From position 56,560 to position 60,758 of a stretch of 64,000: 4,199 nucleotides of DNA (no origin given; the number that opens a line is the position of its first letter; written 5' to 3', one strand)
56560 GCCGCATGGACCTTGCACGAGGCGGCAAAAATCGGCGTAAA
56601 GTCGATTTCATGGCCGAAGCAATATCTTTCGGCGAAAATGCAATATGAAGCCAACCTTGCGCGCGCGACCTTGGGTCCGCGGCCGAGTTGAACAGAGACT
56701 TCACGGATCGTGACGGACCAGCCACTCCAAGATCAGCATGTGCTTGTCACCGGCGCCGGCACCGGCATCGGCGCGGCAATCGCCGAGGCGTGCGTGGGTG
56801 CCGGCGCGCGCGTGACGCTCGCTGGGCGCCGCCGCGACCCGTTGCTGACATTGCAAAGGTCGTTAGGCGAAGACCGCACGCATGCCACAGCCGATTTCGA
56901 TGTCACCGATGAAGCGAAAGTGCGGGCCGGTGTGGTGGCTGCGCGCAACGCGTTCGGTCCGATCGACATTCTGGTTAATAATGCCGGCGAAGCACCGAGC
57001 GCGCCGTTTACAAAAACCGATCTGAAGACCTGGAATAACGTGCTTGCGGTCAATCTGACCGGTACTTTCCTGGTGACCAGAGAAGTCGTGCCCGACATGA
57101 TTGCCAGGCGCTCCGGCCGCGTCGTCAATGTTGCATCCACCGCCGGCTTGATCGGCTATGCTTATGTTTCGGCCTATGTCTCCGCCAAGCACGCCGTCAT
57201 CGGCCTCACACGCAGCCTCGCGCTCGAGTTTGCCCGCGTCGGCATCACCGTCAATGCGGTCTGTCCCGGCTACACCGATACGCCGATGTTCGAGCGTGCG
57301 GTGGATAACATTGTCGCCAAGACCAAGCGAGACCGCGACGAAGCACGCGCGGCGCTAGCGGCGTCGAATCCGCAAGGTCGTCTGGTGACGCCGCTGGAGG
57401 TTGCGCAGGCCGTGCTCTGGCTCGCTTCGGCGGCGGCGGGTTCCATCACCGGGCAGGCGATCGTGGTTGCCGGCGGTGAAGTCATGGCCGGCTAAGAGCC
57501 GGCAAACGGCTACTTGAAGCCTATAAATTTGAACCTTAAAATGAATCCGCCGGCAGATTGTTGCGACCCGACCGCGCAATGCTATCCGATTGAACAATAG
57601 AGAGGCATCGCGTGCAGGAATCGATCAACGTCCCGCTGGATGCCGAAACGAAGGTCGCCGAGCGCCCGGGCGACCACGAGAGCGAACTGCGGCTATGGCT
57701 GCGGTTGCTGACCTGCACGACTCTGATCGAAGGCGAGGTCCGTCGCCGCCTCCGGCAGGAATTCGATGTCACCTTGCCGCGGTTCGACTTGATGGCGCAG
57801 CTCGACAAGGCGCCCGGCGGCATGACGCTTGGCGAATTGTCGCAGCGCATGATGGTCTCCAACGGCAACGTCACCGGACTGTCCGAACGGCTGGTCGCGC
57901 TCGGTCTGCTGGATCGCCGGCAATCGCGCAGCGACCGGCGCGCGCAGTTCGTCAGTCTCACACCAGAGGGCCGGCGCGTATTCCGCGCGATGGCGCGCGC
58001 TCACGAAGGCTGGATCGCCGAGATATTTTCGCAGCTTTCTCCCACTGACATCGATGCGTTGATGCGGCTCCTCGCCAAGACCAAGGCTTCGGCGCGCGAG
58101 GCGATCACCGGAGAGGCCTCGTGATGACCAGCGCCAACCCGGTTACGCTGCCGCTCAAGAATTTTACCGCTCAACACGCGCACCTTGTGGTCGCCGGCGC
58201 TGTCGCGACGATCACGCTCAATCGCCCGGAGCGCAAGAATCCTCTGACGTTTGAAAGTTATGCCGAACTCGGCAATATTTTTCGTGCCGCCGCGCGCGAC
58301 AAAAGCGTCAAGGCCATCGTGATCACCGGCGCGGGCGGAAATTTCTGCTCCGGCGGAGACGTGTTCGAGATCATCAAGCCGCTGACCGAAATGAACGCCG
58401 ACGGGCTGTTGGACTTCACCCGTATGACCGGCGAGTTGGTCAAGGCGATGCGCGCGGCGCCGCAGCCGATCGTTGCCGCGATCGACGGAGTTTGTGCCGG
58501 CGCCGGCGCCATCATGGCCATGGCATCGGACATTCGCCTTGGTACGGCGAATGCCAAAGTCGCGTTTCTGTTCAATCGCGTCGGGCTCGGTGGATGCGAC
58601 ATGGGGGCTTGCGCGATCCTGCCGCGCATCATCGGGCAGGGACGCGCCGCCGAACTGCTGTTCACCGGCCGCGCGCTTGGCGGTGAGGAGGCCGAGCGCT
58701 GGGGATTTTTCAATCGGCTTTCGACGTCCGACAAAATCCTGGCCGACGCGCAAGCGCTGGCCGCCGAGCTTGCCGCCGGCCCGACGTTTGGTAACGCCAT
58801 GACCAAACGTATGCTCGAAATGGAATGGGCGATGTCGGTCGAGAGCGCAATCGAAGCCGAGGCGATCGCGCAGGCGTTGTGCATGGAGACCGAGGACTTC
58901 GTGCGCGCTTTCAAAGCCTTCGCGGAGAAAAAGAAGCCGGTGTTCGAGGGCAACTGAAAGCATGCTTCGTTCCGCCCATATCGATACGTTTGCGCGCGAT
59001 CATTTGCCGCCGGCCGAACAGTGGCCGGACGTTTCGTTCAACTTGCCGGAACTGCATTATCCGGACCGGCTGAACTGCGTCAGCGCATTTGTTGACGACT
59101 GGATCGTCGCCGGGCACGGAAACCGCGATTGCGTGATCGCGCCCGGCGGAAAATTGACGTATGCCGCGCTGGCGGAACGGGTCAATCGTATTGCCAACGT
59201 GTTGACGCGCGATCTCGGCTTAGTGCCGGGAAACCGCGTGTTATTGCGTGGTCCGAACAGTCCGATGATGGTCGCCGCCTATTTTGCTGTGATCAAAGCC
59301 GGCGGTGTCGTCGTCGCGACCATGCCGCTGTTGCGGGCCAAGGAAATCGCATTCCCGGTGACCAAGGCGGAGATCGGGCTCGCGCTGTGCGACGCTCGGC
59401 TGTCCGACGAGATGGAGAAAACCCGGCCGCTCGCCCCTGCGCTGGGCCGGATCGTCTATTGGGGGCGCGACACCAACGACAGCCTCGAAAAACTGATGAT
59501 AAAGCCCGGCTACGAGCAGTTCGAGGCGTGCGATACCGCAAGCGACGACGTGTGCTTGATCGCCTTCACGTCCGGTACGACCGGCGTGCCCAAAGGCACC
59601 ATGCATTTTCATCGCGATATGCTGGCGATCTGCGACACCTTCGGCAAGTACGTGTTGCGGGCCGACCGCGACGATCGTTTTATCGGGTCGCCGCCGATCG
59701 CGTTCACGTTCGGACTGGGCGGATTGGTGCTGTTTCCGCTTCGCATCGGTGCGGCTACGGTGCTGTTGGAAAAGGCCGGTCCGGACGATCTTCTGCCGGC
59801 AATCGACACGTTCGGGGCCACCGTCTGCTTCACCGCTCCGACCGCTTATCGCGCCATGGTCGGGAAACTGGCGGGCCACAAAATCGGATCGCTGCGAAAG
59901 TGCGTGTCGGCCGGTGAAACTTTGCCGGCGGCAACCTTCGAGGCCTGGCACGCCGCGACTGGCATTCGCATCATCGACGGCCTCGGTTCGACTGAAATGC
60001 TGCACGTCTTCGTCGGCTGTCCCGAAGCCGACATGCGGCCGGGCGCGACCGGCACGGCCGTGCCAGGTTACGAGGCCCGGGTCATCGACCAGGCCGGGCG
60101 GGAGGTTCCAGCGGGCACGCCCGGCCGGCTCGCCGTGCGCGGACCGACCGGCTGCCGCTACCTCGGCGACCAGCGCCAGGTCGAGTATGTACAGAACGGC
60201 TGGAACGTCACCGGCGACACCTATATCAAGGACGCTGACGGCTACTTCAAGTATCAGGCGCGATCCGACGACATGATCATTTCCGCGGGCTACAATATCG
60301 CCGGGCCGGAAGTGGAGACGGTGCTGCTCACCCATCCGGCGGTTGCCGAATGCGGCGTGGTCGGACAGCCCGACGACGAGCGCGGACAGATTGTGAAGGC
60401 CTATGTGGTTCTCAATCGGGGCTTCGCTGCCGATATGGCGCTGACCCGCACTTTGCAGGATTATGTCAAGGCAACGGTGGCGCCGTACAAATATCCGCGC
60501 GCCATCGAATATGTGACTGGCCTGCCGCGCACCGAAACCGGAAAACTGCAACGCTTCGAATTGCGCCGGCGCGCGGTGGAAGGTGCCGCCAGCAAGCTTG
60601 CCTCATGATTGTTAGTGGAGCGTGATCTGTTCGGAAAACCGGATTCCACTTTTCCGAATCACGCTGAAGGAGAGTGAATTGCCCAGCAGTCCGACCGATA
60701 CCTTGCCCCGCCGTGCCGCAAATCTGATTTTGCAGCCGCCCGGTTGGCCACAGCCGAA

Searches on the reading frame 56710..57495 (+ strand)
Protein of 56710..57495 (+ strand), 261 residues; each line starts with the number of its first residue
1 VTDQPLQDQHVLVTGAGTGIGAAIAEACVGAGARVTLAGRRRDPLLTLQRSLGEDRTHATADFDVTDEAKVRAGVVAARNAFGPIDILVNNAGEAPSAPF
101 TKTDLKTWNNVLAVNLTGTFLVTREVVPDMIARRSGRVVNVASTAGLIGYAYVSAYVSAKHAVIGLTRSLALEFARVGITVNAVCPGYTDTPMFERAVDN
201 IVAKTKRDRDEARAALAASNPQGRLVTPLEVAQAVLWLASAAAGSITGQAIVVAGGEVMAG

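Call 7: search_protein_families(library=pfam, proteins=[window:56710-57495:+], max_evalue=0.001)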
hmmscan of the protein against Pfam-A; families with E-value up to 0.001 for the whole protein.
window:56710-57495:+ (261 aa): 4 families
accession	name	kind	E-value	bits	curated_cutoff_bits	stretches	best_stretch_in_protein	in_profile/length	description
PF00106.31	adh_short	-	1.4e-60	204.5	26.6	1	9-197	1-190/195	short chain dehydrogenase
PF13561.12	adh_short_C2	-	5.8e-57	193.4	27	1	15-256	1-234/236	Enoyl-(Acyl carrier protein) reductase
PF08659.16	KR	-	1.2e-11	45.3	22.6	1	11-166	3-159/180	KR domain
PF23441.1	SDR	-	1.5e-09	38.1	27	1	7-219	6-223/258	SDR-like rossmann domain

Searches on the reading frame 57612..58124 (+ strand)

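Call 7: search_protein_families(library=pfam, proteins=[window:57612-58124:+], max_evalue=0.001)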
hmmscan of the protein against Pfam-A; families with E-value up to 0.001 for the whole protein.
window:57612-58124:+ (170 aa): 4 families
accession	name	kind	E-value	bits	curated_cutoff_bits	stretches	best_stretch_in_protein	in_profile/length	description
PF12802.13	MarR_2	-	4.4e-11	43.2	27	1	52-111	2-61/61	MarR family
PF01047.28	MarR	-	5.3e-11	42.7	24.6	1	54-110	2-57/59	MarR family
PF09339.16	HTH_IclR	-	0.00013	22.1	22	1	58-102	6-50/52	IclR helix-turn-helix domain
PF13463.12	HTH_27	-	0.00014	22.5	22.2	1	70-120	18-68/68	Winged helix DNA-binding domain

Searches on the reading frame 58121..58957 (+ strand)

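Call 7: search_protein_families(library=pfam, proteins=[window:58121-58957:+], max_evalue=0.001)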
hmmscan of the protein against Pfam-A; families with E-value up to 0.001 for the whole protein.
window:58121-58957:+ (278 aa): 2 families
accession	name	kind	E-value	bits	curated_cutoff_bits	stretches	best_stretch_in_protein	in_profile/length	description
PF00378.25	ECH_1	-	5.1e-45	154.2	27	1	26-277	4-250/251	Enoyl-CoA hydratase/isomerase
PF16113.10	ECH_2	-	4.2e-27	96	27.2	1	29-265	2-239/335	Enoyl-CoA hydratase/isomerase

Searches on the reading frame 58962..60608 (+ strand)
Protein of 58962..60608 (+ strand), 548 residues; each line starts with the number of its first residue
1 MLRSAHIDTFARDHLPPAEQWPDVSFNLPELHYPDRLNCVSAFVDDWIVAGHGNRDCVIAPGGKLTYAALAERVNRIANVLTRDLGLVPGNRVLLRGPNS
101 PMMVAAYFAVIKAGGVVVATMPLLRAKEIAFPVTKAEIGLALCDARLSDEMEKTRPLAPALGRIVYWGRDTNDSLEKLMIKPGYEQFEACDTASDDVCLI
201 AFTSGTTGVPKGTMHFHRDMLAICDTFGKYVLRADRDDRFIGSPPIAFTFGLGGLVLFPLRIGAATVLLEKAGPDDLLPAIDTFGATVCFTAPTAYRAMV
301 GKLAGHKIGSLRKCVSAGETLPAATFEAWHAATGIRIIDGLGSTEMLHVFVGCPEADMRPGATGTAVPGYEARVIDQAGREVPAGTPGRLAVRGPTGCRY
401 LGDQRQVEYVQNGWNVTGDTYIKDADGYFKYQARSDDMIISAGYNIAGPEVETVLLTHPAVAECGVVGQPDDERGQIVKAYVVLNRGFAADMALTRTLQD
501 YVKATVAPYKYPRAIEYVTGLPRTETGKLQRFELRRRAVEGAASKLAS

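Call 7: search_protein_families(library=pfam, proteins=[window:58962-60608:+], max_evalue=0.001)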
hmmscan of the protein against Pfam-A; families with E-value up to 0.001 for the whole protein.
window:58962-60608:+ (548 aa): 2 families
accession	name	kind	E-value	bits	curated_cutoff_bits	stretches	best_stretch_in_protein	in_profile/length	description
PF00501.34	AMP-binding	-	1.2e-74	251.9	29.9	1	49-396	5-378/384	AMP-binding enzyme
PF13193.12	AMP-binding_C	-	1.1e-22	81.1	24.5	1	450-528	1-76/76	AMP-binding enzyme C-terminal domain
